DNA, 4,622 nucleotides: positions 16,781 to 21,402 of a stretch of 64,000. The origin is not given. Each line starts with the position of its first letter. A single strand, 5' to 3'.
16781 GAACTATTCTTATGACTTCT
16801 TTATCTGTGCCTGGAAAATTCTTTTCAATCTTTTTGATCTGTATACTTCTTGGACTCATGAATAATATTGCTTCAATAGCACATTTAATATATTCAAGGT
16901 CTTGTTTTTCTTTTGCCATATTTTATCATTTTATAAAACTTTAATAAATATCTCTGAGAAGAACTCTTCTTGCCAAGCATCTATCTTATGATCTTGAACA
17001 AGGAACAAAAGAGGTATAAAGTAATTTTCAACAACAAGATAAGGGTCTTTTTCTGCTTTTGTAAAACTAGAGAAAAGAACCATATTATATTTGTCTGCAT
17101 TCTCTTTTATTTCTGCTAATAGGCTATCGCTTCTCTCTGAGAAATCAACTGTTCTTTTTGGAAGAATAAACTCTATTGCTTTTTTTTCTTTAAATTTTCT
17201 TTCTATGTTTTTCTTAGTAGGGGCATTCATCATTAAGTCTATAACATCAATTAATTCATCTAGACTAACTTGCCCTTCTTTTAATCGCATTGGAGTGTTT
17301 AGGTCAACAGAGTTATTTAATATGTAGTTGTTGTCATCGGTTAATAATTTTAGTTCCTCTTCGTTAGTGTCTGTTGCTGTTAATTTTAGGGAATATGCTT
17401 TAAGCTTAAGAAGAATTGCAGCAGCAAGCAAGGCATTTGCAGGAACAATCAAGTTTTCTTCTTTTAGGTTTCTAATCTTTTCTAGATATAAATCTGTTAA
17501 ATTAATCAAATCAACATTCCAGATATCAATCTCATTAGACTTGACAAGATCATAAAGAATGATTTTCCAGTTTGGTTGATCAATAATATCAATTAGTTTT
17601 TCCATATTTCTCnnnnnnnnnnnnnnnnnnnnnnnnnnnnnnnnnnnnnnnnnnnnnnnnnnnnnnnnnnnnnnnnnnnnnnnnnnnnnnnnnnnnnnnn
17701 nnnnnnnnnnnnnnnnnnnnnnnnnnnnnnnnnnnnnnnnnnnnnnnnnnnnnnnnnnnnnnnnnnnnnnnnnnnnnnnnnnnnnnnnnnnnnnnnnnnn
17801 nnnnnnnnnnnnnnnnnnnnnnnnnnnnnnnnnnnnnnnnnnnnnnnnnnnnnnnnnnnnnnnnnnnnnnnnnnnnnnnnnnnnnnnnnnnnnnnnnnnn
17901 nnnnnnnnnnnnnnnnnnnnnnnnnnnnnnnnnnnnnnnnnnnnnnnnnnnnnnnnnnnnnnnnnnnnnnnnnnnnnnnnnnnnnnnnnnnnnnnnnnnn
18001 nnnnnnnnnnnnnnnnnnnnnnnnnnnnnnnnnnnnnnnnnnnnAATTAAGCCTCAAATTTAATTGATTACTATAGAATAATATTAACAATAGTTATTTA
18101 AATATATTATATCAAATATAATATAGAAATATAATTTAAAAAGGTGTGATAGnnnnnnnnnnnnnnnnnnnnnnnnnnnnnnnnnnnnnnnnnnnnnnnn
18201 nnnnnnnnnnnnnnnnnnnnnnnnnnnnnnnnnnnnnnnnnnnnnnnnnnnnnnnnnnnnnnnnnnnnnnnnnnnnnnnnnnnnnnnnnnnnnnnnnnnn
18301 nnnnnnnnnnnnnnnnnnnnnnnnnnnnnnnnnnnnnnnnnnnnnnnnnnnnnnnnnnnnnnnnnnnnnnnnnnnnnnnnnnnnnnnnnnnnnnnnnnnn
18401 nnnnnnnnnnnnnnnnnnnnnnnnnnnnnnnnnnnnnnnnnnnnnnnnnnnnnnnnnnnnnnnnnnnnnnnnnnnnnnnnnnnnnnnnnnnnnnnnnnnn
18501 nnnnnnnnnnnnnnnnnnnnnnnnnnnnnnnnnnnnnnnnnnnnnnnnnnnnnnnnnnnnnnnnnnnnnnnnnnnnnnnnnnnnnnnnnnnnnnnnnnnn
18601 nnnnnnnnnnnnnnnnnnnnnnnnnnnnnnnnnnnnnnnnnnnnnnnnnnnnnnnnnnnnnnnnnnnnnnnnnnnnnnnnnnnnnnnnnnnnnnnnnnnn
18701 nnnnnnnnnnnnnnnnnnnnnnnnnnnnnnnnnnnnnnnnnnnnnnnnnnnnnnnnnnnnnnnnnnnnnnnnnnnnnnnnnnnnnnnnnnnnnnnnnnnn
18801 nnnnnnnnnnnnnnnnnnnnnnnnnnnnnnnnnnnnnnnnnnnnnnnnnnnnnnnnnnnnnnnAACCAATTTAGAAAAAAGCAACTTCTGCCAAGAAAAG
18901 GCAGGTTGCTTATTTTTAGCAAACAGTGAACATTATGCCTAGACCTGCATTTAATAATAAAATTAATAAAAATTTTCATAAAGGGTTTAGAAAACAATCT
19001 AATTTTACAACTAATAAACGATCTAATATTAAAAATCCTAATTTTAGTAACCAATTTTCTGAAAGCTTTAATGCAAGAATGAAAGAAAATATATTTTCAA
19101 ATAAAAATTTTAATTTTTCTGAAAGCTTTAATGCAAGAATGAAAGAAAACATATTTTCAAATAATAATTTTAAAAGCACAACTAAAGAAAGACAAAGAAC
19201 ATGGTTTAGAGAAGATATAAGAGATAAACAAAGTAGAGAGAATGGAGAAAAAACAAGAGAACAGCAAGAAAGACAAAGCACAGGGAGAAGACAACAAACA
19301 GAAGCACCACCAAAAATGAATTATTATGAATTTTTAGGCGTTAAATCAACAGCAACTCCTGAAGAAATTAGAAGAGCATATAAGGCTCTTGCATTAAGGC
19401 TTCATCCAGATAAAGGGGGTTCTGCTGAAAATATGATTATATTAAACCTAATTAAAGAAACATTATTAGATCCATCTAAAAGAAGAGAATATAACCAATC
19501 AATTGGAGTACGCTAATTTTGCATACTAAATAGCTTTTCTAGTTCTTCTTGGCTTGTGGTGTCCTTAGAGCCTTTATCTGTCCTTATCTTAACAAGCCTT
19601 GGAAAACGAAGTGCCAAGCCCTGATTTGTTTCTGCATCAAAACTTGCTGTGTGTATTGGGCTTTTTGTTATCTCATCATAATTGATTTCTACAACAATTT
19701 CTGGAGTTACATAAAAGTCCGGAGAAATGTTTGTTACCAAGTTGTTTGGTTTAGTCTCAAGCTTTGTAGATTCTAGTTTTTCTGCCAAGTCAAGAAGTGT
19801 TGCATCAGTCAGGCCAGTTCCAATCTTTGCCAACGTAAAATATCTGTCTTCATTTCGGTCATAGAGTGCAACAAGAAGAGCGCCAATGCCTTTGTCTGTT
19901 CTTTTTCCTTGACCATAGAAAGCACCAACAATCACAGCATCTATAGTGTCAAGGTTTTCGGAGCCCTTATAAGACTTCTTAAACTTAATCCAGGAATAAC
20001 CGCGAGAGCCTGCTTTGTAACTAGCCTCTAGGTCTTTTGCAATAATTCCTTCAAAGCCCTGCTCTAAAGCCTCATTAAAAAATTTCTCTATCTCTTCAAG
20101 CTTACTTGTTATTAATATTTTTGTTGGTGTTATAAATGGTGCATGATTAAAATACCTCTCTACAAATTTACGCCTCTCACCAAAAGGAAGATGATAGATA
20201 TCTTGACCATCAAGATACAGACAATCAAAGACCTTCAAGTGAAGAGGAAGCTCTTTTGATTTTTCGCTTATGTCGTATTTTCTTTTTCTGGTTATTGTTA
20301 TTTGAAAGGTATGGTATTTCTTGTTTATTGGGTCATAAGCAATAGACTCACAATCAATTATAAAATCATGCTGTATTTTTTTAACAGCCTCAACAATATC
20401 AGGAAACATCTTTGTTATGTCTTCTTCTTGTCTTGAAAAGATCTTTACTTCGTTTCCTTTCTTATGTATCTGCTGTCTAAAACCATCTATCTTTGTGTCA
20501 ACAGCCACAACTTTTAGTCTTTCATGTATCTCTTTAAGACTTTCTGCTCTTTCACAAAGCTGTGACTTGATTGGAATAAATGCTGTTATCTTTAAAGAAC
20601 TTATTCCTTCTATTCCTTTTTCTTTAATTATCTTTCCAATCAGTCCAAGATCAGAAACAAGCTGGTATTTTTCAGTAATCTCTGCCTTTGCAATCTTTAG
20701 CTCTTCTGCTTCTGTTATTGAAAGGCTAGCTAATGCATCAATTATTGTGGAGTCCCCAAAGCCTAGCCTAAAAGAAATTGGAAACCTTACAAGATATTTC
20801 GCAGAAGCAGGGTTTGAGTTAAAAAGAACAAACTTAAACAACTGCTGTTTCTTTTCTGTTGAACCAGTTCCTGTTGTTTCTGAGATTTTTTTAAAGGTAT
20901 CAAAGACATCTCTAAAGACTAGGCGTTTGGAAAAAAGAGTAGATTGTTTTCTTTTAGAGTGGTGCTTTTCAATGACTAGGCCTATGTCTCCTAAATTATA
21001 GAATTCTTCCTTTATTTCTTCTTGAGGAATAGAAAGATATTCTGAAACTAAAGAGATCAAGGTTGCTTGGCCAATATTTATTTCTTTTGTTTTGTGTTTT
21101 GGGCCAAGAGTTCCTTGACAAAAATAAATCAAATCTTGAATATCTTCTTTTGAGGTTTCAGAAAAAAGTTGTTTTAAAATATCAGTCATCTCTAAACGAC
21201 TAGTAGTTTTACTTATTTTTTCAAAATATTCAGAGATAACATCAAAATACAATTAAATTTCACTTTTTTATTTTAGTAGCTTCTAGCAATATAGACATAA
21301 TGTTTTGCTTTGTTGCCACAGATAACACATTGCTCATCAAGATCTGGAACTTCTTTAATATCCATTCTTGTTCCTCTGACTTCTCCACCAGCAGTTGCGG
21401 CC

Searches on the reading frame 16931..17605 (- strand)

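Call 30: search_protein_families(library=pfam, proteins=[window:16931-17605:-], max_evalue=0.001)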
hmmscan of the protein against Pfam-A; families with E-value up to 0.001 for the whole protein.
window:16931-17605:- (224 aa): 1 family
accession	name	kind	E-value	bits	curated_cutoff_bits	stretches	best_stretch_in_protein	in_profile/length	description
PF02616.19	SMC_ScpA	-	2.5e-10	41.2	24.6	1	20-90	1-71/232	Segregation and condensation protein ScpA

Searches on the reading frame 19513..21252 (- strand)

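Call 30: search_protein_families(library=pfam, proteins=[window:19513-21252:-], max_evalue=0.001)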
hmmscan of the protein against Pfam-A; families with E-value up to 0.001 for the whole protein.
window:19513-21252:- (579 aa): 4 families
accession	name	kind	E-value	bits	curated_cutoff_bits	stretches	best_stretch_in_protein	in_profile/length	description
PF01068.26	DNA_ligase_A_M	-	9.1e-51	172.9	26.2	1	231-425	2-204/204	ATP dependent DNA ligase domain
PF04675.19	DNA_ligase_A_N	-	2.4e-35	122.7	24.6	1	3-175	2-174/174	DNA ligase N terminus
PF04679.21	DNA_ligase_A_C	-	4.1e-20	72.4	27.5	1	453-560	2-94/94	ATP dependent DNA ligase C terminal region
PF09414.15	RNA_ligase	-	5.6e-06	27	27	1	249-424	3-170/171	RNA ligase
